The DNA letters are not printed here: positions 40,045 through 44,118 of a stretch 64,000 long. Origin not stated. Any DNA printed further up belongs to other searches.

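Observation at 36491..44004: Candidate soluble, Hdr-coupled (electron-bifurcating/confurcating) fumarate reductase / succinate dehydrogenase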

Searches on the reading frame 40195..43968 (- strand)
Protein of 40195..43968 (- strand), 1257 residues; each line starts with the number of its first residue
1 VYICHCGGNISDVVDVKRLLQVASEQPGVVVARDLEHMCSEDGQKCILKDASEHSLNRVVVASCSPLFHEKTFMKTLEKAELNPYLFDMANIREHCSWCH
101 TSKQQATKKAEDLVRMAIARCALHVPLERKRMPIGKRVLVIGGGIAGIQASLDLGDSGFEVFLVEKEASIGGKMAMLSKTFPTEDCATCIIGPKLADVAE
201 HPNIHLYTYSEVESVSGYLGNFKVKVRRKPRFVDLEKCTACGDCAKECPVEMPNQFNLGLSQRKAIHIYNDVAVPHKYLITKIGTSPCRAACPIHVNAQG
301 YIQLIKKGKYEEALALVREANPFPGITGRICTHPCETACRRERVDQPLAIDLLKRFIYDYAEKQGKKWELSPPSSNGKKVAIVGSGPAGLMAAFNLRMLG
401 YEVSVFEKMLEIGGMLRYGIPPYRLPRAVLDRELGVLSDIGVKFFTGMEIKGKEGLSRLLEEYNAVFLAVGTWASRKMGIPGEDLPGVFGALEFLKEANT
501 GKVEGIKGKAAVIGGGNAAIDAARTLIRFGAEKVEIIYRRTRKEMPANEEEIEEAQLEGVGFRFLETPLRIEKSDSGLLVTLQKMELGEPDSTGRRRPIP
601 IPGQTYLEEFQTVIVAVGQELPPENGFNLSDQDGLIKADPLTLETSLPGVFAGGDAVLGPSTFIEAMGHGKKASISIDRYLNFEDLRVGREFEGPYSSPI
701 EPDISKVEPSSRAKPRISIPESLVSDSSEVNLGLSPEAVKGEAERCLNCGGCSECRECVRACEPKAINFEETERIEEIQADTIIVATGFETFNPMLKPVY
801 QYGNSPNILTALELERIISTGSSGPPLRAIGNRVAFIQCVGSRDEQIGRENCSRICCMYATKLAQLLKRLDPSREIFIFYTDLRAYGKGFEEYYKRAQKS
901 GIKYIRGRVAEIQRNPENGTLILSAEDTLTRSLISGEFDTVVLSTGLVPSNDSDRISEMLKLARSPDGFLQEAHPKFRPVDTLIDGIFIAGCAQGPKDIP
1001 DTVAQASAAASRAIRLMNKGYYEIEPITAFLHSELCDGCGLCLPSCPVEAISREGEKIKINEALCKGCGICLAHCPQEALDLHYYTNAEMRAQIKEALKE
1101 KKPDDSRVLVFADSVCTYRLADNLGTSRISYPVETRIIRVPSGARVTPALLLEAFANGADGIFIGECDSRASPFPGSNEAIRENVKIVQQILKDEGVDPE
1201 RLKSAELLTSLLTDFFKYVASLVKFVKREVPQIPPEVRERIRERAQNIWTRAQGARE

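Call 4: search_protein_families(library=pfam, proteins=[window:40195-43968:-], max_evalue=0.001)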
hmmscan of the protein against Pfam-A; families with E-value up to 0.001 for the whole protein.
window:40195-43968:- (1257 aa): 26 families (the best 25 are shown)
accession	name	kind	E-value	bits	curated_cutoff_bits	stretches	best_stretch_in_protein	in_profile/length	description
PF07992.20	Pyr_redox_2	-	1.2e-42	146.8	26.1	2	378-670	1-291/291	Pyridine nucleotide-disulphide oxidoreductase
PF02662.21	FlpD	-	3e-25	89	22.3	1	1108-1225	1-118/123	Methyl-viologen-reducing hydrogenase, delta subunit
PF14691.11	Fer4_20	-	4.1e-19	68.9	25.8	1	285-365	29-112/113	Dihydroprymidine dehydrogenase domain II, 4Fe-4S cluster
PF13738.12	Pyr_redox_3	-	2.8e-14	53.5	30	1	465-575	127-242/305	Pyridine nucleotide-disulphide oxidoreductase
PF13450.12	NAD_binding_8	-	2.9e-13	50.3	21.9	2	382-417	1-36/68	NAD(P)-binding Rossmann-like domain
PF00037.32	Fer4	-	5.7e-13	48.5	21.1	3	1032-1052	4-24/24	4Fe-4S binding domain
PF01266.30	DAO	-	7.2e-13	49.2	27.9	0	137-171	1-35/353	FAD dependent oxidoreductase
PF00070.33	Pyr_redox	-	2.3e-11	44.5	22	1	509-580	1-77/82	Pyridine nucleotide-disulphide oxidoreductase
PF12831.13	FAD_oxidored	-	3.4e-11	43.5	27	1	138-175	2-39/416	FAD dependent oxidoreductase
PF12838.12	Fer4_7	-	3.6e-11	43.8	27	1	1036-1079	2-52/52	4Fe-4S dicluster domain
PF03486.20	HI0933_like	-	1.6e-10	41.3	50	2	379-413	2-36/244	HI0933-like protein Rossmann domain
PF00890.30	FAD_binding_2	-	2.6e-09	37.2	20.4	1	138-175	2-39/414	FAD binding domain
PF13187.11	Fer4_9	-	2.1e-08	34.5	27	1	1036-1079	2-51/52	4Fe-4S dicluster domain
PF01262.27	AlaDh_PNT_C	-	2.5e-08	34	23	0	500-542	20-62/214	Alanine dehydrogenase/PNT, C-terminal domain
PF13237.11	Fer4_10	-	2.6e-08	34.1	25.5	1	1032-1076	5-53/53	4Fe-4S dicluster domain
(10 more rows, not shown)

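Call 5: search_protein_families(library=ncbifam, proteins=[window:40195-43968:-], max_evalue=0.001)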
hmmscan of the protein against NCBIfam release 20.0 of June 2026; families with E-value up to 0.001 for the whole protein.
window:40195-43968:- (1257 aa): 152 families (the best 25 are shown)
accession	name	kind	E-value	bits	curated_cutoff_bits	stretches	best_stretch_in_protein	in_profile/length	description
NF040770.1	hetero_SS_HdrA2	exception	2.1e-277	922.3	1100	2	741-1227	285-769/777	CoB-CoM heterodisulfide reductase HdrA2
NF041891.1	hdrA_Methbact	equivalog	1.2e-197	658.7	1300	2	749-1208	284-740/762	ferredoxin:CoB-CoM heterodisulfide reductase subunit HdrA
NF041778.1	hetero_SS_HdrA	equivalog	6.5e-194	645.9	1400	2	742-1164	291-712/771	ferredoxin:CoB-CoM heterodisulfide reductase subunit HdrA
NF009410.0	PRK12771.1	subfamily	2.3e-156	521.7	516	3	275-782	37-544/566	NAD(P)-binding protein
NF009454.0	PRK12814.1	equivalog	2.3e-132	442.6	916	1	285-759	101-581/657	putative NADPH-dependent glutamate synthase small subunit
NF009414.0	PRK12778.1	equivalog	5.4e-111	372.1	1103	1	284-682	335-750/752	bifunctional dihydroorotate dehydrogenase B NAD binding subunit/NADPH-dependent glutamate synthase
TIGR01316.1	gltA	equivalog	1.1e-105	354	471.75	1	276-681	26-449/449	NADPH-dependent glutamate synthase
TIGR03315.1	Se_ygfK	equivalog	1.2e-100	337.5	835.3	1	262-766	421-901/1012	putative selenate reductase subunit YgfK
TIGR01318.1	gltD_gamma_fam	subfamily_domain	6e-91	305.3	482.95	1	282-682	44-466/467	glutamate synthase, small subunit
NF009408.0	PRK12769.1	equivalog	1.8e-88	297.3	1003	2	286-684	234-654/659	formate-dependent uric acid utilization protein AegA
NF010590.0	PRK13984.1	equivalog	5.5e-86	289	946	1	287-683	197-608/611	putative oxidoreductase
NF009413.0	PRK12775.1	equivalog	1.6e-82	277.8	1895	1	286-683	339-756/1006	putative trifunctional 2-polyprenylphenol hydroxylase/glutamate synthase subunit beta/ferritin domain-containing protein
NF009409.0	PRK12770.1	subfamily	5.2e-79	265.9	343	1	372-683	13-352/360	putative glutamate synthase subunit beta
NF009451.0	PRK12809.1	equivalog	2.5e-73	247.4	1154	1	287-675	218-628/639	formate-dependent uric acid utilization protein YgfT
NF045663.1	diclust_near_Sec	equivalog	4.7e-73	246.5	530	3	286-475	18-202/759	pyridine nucleotide-disulfide oxidoreductase/dicluster-binding protein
NF045873.1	F420_non_VhuD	exception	2.6e-15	56.7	215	1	1108-1227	4-123/132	F420-non-reducing hydrogenase iron-sulfur subunit VhuD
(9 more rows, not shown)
